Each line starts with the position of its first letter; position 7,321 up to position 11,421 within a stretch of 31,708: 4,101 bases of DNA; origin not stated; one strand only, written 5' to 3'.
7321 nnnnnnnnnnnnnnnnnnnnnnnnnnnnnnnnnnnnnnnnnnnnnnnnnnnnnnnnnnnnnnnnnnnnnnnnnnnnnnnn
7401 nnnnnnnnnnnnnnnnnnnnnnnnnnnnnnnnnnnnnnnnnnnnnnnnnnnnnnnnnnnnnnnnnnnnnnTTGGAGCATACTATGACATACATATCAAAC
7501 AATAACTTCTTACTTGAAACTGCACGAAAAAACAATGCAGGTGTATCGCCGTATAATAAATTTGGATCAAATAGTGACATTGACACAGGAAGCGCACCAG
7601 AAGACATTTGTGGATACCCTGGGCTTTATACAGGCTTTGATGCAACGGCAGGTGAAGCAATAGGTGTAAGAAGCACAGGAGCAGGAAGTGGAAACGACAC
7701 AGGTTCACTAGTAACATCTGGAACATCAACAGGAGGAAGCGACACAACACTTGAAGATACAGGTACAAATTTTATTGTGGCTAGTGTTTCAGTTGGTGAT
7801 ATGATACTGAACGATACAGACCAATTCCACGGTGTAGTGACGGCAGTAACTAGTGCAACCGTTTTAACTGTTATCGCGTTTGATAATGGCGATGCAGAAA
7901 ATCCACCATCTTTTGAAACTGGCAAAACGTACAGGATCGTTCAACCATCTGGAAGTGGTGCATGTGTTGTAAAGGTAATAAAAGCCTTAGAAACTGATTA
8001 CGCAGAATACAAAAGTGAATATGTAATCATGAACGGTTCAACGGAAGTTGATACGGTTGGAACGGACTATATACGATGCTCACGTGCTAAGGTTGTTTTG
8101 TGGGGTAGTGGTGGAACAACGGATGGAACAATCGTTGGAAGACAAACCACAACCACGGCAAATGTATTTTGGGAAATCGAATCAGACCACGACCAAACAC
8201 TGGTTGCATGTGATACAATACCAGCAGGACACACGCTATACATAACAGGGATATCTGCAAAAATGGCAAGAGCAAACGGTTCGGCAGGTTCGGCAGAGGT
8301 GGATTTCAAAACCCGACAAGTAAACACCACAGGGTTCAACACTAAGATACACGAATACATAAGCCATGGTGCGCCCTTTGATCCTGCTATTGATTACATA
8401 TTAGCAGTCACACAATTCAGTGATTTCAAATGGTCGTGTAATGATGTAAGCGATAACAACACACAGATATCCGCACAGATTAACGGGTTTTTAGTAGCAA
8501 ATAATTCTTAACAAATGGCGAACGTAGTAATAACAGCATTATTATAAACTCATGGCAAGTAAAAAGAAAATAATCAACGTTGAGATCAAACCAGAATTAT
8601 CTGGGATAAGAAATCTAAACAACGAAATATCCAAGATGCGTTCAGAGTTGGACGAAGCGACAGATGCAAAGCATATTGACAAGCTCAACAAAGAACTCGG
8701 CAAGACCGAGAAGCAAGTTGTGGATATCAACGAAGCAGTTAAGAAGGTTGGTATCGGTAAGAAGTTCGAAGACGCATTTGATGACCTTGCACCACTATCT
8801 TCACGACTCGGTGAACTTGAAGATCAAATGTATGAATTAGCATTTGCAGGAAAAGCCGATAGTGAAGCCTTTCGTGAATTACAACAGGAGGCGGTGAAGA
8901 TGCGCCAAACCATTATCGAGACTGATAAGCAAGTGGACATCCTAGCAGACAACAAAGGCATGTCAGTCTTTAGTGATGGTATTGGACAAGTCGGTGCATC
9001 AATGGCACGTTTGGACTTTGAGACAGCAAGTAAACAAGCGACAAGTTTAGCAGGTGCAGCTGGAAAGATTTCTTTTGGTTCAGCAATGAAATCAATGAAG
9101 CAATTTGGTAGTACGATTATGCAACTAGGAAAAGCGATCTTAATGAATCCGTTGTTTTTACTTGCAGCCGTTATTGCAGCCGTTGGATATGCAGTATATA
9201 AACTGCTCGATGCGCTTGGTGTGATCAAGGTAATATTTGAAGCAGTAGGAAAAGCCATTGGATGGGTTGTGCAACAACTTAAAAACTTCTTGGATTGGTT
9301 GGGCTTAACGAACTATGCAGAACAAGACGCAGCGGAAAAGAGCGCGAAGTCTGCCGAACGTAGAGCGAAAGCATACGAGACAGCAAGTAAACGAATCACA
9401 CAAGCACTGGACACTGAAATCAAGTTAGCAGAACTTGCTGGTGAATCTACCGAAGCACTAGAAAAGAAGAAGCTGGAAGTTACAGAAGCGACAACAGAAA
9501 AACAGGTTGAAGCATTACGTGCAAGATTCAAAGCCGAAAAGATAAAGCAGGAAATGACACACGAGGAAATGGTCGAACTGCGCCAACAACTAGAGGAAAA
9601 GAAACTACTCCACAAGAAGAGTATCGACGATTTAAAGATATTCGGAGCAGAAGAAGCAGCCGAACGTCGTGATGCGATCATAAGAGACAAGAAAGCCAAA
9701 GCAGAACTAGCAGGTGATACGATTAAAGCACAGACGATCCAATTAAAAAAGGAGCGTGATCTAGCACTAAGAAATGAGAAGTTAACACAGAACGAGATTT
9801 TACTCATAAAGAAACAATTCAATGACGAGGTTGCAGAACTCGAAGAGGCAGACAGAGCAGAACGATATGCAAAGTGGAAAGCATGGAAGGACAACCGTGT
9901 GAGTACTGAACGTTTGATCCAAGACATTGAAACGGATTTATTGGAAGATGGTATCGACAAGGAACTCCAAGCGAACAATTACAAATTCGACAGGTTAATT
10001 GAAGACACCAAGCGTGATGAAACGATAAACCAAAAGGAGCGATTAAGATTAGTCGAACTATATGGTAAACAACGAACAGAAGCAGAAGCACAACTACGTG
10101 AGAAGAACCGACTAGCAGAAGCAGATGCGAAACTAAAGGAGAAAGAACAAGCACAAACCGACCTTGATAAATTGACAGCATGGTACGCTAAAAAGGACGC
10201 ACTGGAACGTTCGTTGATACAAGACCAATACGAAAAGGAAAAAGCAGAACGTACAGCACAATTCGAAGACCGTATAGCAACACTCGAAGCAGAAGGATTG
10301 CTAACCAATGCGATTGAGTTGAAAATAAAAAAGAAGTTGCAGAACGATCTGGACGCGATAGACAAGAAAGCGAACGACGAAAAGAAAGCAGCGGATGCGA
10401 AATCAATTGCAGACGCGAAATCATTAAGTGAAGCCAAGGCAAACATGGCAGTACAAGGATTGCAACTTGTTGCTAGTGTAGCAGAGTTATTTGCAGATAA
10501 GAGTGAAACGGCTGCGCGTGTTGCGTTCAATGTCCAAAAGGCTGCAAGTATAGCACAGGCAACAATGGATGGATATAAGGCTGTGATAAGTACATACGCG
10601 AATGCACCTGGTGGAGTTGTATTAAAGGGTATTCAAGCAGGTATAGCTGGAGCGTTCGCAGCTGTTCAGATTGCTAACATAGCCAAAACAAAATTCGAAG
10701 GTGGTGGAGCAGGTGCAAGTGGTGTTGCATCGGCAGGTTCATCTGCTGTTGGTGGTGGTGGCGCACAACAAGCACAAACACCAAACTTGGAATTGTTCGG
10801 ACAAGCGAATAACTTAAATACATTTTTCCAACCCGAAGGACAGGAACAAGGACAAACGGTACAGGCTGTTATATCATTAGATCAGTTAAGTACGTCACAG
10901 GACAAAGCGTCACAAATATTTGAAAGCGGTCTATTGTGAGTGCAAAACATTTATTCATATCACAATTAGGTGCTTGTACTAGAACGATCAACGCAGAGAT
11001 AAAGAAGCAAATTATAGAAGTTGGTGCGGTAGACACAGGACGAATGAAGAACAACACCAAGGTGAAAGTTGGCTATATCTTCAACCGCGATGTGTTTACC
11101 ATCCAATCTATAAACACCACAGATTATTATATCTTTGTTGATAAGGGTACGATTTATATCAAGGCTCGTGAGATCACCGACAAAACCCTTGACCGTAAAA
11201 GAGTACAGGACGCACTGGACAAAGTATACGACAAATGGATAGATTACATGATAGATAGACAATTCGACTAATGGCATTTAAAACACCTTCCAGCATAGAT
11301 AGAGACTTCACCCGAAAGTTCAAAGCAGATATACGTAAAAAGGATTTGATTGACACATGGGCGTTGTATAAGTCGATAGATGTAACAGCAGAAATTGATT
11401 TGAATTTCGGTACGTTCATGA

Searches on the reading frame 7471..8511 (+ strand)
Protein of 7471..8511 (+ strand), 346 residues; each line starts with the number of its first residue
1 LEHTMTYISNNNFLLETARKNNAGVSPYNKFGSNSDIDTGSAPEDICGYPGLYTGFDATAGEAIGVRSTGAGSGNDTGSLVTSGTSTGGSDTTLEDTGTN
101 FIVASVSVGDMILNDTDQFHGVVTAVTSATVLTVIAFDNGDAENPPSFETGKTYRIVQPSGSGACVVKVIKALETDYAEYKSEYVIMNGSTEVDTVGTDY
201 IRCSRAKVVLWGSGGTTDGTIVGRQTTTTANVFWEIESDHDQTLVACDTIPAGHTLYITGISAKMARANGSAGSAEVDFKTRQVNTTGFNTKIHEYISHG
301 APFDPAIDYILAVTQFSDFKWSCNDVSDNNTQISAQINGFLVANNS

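Call 6: search_protein_families(library=phrogs, proteins=[window:7471-8511:+], max_evalue=0.01)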
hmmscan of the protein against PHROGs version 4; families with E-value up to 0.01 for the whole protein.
window:7471-8511:+ (346 aa): 1 family
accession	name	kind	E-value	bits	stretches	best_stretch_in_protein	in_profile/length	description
phrog_8198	-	unknown function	9.7e-08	32.6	1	161-342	96-260/262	-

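Call 16: search_protein_families(library=pfam, proteins=[window:7471-8511:+], max_evalue=0.01)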
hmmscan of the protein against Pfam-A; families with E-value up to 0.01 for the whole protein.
window:7471-8511:+ (346 aa): 0 families

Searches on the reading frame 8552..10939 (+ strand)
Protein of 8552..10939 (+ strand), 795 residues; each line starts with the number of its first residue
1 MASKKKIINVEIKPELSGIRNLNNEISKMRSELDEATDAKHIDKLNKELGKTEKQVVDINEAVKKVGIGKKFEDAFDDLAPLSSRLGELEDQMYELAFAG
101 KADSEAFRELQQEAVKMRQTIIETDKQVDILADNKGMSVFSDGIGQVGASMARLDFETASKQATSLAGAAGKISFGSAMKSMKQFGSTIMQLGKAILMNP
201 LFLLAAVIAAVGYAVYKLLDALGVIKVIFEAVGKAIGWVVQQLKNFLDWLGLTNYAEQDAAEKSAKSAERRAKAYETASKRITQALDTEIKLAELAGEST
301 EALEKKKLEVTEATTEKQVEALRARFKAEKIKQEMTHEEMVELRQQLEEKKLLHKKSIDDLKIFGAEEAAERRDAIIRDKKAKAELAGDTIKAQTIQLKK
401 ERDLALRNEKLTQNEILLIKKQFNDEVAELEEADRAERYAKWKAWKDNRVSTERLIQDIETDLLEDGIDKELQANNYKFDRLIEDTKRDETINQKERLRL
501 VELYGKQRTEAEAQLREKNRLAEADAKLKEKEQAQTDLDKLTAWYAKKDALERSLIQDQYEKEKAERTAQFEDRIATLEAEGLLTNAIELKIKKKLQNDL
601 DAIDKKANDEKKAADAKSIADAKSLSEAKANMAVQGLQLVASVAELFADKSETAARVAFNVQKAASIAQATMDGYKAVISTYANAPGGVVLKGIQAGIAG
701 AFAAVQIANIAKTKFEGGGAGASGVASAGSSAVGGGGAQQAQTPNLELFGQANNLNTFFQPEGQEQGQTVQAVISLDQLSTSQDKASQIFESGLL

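Call 6: search_protein_families(library=phrogs, proteins=[window:8552-10939:+], max_evalue=0.01)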
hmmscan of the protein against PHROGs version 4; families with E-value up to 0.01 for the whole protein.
window:8552-10939:+ (795 aa): 1 family
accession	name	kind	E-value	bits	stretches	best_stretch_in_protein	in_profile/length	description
phrog_9483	-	tail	4.2e-12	46.4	1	523-746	413-616/657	tail length tape measure protein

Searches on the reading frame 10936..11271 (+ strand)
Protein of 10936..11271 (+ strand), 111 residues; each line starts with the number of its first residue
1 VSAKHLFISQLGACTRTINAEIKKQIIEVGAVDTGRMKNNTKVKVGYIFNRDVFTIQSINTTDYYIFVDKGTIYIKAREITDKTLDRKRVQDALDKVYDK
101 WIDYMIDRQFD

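Call 4: search_protein_families(library=pfam, proteins=[window:10936-11271:+], max_evalue=0.1)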
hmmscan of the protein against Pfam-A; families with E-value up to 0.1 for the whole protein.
window:10936-11271:+ (111 aa): 1 family
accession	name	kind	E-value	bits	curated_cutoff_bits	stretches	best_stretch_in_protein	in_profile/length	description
PF21385.2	ACCA_BT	-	0.076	13.3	27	1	24-85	26-88/120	Acetyl-CoA carboxylase, BT domain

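Call 6: search_protein_families(library=phrogs, proteins=[window:10936-11271:+], max_evalue=0.01)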
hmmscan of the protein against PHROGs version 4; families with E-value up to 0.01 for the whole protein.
window:10936-11271:+ (111 aa): 2 families
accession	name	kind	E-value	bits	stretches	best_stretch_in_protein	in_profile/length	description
phrog_5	-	connector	1.5e-05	25.9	1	18-103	126-210/239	tail completion or Neck1 protein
phrog_22783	-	unknown function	0.0056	17.9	0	53-82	3-32/98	-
